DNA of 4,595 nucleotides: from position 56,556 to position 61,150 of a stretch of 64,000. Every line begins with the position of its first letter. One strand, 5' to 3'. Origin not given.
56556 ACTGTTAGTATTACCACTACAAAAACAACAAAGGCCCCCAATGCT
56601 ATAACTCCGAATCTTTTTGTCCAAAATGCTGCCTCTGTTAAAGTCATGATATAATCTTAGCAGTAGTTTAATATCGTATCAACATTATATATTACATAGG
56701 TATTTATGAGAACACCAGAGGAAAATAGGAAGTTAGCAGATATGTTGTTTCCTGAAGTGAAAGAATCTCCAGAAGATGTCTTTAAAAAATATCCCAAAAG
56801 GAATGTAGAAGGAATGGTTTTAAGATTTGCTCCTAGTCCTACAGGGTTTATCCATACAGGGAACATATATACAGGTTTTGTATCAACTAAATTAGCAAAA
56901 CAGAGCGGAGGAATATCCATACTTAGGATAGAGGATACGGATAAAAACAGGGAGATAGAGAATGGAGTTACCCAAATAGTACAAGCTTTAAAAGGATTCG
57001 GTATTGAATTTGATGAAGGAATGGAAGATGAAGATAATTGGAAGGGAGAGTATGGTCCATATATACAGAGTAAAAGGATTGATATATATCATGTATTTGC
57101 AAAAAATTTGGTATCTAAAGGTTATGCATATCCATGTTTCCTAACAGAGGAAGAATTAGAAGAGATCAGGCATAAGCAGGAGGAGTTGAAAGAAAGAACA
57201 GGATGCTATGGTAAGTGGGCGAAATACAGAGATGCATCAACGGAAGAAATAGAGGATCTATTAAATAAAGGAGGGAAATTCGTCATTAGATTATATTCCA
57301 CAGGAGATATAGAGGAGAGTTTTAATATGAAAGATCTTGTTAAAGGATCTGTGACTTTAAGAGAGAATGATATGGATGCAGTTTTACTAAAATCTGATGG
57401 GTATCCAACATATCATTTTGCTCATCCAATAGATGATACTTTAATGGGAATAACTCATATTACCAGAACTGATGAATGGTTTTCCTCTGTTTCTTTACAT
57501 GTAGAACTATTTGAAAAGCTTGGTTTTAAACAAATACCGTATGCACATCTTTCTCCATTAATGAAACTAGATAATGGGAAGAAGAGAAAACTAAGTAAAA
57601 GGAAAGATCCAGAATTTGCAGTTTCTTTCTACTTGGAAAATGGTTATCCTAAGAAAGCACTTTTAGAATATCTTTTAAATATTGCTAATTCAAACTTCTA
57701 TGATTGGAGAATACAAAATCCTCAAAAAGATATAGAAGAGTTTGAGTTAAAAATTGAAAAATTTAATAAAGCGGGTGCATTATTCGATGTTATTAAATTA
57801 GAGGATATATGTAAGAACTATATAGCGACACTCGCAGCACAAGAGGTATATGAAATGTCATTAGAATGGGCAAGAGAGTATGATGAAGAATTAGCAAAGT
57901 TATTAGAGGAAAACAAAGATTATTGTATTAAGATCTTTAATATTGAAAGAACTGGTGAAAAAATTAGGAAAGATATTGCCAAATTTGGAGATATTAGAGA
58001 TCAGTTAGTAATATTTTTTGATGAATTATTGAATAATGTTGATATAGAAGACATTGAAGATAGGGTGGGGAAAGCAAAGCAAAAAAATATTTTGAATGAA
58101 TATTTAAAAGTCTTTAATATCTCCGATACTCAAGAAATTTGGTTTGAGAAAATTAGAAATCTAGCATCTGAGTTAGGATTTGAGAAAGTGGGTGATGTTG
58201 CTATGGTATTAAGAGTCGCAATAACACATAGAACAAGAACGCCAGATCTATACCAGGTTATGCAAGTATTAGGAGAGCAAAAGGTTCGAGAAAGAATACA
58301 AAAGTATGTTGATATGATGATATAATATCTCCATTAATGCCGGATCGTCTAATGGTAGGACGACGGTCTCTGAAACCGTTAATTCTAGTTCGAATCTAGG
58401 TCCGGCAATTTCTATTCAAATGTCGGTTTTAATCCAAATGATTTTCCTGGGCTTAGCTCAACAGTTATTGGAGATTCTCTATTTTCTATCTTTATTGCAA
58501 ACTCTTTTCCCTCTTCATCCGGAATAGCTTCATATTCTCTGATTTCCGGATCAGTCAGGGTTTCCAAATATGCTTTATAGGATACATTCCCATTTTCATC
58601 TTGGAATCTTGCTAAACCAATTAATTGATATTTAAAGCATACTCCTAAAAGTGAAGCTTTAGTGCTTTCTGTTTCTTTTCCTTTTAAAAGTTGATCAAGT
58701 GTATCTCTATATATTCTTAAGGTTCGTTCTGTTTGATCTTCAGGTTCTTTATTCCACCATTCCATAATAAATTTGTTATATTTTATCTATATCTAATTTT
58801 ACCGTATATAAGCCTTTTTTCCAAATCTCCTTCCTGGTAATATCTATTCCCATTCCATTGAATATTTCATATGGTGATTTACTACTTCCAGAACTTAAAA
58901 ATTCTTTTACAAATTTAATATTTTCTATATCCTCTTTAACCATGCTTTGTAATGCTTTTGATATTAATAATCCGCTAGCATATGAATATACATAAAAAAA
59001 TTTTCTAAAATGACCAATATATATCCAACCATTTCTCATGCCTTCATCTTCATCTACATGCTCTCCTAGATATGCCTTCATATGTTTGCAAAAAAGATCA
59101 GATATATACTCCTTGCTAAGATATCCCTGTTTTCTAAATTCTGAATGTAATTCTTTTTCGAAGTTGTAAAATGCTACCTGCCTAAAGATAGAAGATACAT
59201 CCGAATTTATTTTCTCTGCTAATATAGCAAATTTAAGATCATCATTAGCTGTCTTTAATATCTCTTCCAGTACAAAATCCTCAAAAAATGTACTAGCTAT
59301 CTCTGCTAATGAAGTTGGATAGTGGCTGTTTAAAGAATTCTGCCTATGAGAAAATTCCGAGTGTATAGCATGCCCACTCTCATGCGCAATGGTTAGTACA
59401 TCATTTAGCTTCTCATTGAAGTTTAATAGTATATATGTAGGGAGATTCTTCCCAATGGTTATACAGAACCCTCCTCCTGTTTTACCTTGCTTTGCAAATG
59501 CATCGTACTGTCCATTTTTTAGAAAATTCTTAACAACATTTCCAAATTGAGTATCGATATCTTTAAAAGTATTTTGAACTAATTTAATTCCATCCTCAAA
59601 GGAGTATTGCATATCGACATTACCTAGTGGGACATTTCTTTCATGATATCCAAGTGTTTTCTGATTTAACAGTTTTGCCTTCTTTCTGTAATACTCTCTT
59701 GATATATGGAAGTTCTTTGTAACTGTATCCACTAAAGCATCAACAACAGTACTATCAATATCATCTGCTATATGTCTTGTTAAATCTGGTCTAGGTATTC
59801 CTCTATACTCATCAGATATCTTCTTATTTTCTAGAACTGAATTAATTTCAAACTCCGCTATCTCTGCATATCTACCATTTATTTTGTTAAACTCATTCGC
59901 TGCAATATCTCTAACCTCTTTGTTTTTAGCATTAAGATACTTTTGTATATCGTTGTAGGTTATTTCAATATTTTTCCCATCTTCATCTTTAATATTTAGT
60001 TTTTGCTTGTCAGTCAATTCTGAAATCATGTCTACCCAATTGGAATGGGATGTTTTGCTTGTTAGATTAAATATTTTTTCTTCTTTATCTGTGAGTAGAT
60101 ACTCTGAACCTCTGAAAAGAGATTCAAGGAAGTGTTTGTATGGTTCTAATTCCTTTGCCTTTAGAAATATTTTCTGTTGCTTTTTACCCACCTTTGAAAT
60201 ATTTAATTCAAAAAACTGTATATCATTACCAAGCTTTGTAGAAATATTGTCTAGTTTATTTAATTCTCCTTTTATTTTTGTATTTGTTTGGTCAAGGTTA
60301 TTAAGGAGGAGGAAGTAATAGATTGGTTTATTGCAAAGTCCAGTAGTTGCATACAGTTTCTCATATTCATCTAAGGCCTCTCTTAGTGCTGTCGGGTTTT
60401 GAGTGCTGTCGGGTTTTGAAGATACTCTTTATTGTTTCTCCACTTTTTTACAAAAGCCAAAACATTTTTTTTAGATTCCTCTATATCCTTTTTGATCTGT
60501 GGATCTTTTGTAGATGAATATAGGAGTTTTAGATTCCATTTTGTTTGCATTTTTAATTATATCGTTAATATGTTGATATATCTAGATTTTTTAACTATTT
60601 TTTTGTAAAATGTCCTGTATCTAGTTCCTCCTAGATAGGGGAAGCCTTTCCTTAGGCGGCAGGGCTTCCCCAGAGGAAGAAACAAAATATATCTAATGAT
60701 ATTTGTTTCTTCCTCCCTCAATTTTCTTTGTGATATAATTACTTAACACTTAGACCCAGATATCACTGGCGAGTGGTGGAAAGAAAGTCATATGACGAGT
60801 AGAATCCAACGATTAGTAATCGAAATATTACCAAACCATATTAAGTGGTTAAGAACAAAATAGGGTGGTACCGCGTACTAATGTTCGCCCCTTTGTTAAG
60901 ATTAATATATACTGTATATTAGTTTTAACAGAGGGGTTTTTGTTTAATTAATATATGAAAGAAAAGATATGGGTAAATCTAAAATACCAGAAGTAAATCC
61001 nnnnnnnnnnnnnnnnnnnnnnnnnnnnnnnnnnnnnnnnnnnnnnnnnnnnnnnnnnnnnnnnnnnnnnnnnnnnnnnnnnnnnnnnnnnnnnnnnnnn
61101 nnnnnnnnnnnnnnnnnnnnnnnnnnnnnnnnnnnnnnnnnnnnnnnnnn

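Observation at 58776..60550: pepF (oligoendopeptidase F) inactivated by a perfect 17-bp tandem duplication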

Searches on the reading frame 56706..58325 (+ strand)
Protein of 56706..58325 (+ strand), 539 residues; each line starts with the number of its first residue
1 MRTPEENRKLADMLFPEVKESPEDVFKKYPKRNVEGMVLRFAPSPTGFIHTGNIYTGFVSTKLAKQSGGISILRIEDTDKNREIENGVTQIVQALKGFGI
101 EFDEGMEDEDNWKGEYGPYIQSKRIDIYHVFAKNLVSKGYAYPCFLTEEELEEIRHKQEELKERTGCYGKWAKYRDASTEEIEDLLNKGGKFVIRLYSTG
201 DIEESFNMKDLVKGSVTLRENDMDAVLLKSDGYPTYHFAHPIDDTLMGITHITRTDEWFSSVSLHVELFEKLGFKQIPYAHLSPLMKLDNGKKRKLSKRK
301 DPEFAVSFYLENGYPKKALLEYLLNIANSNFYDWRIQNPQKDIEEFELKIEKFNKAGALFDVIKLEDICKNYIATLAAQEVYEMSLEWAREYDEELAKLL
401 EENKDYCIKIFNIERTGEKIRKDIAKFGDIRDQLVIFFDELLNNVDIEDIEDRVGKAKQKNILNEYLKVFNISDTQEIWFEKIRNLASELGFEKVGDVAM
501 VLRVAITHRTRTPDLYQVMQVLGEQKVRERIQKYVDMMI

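Call 6: search_protein_families(library=pfam, proteins=[window:56706-58325:+], max_evalue=0.01)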
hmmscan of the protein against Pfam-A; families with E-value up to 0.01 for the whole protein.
window:56706-58325:+ (539 aa): 2 families
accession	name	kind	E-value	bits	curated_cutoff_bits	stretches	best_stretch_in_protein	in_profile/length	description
PF00749.27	tRNA-synt_1c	-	5.9e-70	236.1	23.4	1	38-331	3-280/314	tRNA synthetases class I (E and Q), catalytic domain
PF19269.4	Anticodon_2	-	1.8e-15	58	23.6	1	413-534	16-140/141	Anticodon binding domain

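Call 25: search_protein_families(library=ncbifam, proteins=[window:56706-58325:+], max_evalue=0.001)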
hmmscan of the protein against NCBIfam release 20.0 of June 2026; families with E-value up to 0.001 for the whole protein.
window:56706-58325:+ (539 aa): 10 families
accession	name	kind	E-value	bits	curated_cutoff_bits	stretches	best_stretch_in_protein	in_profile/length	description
TIGR00464.1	gltX_bact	equivalog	2.6e-93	313.4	289.95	1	38-533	3-465/470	glutamate--tRNA ligase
NF004315.1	PRK05710.1-4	equivalog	2.9e-41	141.7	250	1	40-301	2-253/274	tRNA glutamyl-Q(34) synthetase GluQRS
TIGR03838.1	queuosine_YadB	equivalog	3.9e-38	131.4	276.7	1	39-301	3-235/272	tRNA glutamyl-Q(34) synthetase GluQRS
NF004314.0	PRK05710.1-3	equivalog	1.7e-37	129.4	256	1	37-301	7-238/297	tRNA glutamyl-Q(34) synthetase GluQRS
NF003169.0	PRK04156.1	equivalog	2.9e-28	98.8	516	1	15-279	74-326/567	glutamate--tRNA ligase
NF004313.0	PRK05710.1-2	equivalog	8.9e-27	94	380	1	38-300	6-246/299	tRNA glutamyl-Q(34) synthetase GluQRS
TIGR00463.1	gltX_arch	equivalog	3.6e-26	91.8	401.75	1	28-276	85-313/560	glutamate--tRNA ligase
NF004312.0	PRK05710.1-1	equivalog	1.3e-19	70.7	453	1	35-324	12-260/306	tRNA glutamyl-Q(34) synthetase GluQRS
NF011291.0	PRK14703.1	equivalog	1.2e-17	63.5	681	1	35-271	30-251/769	glutamine--tRNA ligase/YqeY domain fusion protein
TIGR00440.1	glnS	equivalog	3.5e-17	62.5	425.8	1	40-278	4-227/524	glutamine--tRNA ligase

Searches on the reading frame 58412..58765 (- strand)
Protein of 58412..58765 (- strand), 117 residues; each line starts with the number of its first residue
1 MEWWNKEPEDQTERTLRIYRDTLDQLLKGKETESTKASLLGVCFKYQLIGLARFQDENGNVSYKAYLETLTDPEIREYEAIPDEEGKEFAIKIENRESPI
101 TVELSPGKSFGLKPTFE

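Call 6: search_protein_families(library=pfam, proteins=[window:58412-58765:-], max_evalue=0.01)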
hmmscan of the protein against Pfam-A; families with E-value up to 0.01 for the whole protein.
window:58412-58765:- (117 aa): 0 families

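Call 19: find_encoding_contigs(protein=window:58412-58765:-, flank=4000, max_places=10)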
Protein window:58412-58765:- (117 aa): 3 contigs read that carry it; 3 places shown.
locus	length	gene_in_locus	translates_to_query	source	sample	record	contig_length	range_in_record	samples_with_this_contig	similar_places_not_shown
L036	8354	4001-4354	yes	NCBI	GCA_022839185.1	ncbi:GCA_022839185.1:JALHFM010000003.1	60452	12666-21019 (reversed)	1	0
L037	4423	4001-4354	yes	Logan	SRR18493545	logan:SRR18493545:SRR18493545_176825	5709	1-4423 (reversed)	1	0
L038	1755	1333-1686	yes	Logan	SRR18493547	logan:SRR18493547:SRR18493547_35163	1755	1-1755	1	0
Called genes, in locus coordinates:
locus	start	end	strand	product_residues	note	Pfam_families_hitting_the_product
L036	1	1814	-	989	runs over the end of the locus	PF00133:tRNA-synt_1, PF09334:tRNA-synt_1g (weak), PF08264:Anticodon_1, PF19302:DUF5915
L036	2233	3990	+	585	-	PF08439:Peptidase_M3_N, PF01432:Peptidase_M3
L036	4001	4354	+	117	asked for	-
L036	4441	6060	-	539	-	PF00749:tRNA-synt_1c, PF19269:Anticodon_2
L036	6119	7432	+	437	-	-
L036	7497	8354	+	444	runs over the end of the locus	PF01336:tRNA_anti-codon, PF00152:tRNA-synt_2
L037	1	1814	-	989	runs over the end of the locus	PF00133:tRNA-synt_1, PF09334:tRNA-synt_1g (weak), PF08264:Anticodon_1, PF19302:DUF5915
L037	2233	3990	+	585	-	PF08439:Peptidase_M3_N, PF01432:Peptidase_M3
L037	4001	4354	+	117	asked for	-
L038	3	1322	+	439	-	?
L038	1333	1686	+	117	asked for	-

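Call 25: search_protein_families(library=ncbifam, proteins=[window:58412-58765:-], max_evalue=0.001)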
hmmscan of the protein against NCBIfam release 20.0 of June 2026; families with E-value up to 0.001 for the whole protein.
window:58412-58765:- (117 aa): 0 families

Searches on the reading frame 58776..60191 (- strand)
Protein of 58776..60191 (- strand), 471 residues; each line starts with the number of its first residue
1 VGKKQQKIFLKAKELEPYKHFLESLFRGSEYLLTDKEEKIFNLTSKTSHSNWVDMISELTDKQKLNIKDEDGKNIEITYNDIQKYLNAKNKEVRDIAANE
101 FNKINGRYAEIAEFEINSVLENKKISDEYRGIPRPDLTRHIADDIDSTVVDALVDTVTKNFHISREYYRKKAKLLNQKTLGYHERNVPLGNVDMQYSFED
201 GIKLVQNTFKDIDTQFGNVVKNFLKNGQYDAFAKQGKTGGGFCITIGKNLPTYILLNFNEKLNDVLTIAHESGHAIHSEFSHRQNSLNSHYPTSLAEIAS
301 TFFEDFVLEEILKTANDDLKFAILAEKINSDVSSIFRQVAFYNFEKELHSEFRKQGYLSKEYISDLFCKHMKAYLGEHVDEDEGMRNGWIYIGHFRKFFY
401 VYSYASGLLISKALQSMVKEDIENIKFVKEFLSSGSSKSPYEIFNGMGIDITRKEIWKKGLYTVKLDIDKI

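Call 11: list_cluster_members(proteins=[P0001, window:58776-60191:-, window:60383-60550:-])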
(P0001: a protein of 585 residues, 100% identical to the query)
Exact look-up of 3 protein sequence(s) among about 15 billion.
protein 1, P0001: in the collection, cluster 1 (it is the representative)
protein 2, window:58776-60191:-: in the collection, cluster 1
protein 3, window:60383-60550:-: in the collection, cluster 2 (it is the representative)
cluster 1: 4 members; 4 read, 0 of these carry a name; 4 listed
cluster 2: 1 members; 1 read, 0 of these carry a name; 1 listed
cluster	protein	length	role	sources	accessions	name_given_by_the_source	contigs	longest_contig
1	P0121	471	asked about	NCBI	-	-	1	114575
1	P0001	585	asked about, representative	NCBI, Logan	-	-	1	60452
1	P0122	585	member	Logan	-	-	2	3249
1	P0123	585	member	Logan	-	-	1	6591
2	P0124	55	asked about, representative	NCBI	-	-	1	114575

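Call 12: find_encoding_contigs(protein=P0121, flank=3000, max_places=6)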
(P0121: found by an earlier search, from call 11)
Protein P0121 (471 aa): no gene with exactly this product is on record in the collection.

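Call 13: find_encoding_contigs(protein=P0122, flank=5000, max_places=6)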
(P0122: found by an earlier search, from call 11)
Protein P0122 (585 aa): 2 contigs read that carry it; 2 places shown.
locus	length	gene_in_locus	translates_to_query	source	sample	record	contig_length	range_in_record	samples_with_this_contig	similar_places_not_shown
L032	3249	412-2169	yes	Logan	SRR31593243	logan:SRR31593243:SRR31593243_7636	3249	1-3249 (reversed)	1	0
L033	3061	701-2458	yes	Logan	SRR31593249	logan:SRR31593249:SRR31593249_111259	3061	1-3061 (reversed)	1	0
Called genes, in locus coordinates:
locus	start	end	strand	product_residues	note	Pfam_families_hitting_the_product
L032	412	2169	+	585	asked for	PF08439:Peptidase_M3_N, PF01432:Peptidase_M3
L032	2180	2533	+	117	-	-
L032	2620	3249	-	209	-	?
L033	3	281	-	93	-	?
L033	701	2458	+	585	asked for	PF08439:Peptidase_M3_N, PF01432:Peptidase_M3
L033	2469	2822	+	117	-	-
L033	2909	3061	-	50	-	?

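Call 14: find_encoding_contigs(protein=P0123, flank=5000, max_places=6)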
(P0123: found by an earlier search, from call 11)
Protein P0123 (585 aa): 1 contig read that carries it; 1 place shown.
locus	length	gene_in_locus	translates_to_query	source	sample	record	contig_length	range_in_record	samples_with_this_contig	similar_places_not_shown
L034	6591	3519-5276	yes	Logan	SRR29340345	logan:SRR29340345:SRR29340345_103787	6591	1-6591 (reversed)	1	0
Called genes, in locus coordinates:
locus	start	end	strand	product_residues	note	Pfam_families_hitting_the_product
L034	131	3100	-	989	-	PF00133:tRNA-synt_1, PF09334:tRNA-synt_1g (weak), PF08264:Anticodon_1, PF19302:DUF5915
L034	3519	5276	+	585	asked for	PF08439:Peptidase_M3_N, PF01432:Peptidase_M3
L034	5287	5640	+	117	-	-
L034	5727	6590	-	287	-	?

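Call 16: find_encoding_contigs(protein=P0124, flank=2000, max_places=6)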
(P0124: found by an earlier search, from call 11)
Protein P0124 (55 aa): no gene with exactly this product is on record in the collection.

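Call 25: search_protein_families(library=ncbifam, proteins=[window:58776-60191:-], max_evalue=0.001)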
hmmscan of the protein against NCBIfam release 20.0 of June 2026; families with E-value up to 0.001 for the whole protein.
window:58776-60191:- (471 aa): 3 families
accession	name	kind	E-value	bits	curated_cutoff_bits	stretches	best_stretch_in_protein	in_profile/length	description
TIGR02290.1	M3_fam_3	subfamily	5.9e-103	345.8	561.7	1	4-470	114-583/587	M3 family oligoendopeptidase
TIGR00181.1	pepF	equivalog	2.9e-74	251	490.55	1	7-470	118-587/591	oligoendopeptidase F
TIGR02289.1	M3_not_pepF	subfamily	1.3e-20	73.6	442.35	1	166-450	237-526/549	M3 family oligoendopeptidase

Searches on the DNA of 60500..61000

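Call 31: search_rna_families(source=window, start=60500, end=61000, threshold=evalue, max_evalue=1, show_alignments=1)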
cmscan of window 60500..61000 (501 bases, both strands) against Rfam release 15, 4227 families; matches with E-value up to 1: 5.
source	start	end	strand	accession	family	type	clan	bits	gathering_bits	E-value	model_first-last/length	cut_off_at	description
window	60742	60895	+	RF00230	T-box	Cis-reg; leader;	-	45.2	93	7.5e-09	1-219/219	no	T-box leader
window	60887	60939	+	RF04065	mir-7563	Gene; miRNA;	-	20.9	80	0.17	1-76/76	no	mir-7563 microRNA precursor family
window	60575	60726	+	RF01239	snR49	Gene; snRNA; snoRNA; HACA-box;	CL00038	16.5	45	0.98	1-170/170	no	Small nucleolar RNA snR49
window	60608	60682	+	RF01740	gyrA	Cis-reg;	-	16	45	0.46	1-88/88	no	gyrA RNA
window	60658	60728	-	RF02091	DAOA-AS1_2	Gene; lncRNA;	-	12.8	43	0.91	1-205/205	no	DAOA antisense RNA 1 conserved region 2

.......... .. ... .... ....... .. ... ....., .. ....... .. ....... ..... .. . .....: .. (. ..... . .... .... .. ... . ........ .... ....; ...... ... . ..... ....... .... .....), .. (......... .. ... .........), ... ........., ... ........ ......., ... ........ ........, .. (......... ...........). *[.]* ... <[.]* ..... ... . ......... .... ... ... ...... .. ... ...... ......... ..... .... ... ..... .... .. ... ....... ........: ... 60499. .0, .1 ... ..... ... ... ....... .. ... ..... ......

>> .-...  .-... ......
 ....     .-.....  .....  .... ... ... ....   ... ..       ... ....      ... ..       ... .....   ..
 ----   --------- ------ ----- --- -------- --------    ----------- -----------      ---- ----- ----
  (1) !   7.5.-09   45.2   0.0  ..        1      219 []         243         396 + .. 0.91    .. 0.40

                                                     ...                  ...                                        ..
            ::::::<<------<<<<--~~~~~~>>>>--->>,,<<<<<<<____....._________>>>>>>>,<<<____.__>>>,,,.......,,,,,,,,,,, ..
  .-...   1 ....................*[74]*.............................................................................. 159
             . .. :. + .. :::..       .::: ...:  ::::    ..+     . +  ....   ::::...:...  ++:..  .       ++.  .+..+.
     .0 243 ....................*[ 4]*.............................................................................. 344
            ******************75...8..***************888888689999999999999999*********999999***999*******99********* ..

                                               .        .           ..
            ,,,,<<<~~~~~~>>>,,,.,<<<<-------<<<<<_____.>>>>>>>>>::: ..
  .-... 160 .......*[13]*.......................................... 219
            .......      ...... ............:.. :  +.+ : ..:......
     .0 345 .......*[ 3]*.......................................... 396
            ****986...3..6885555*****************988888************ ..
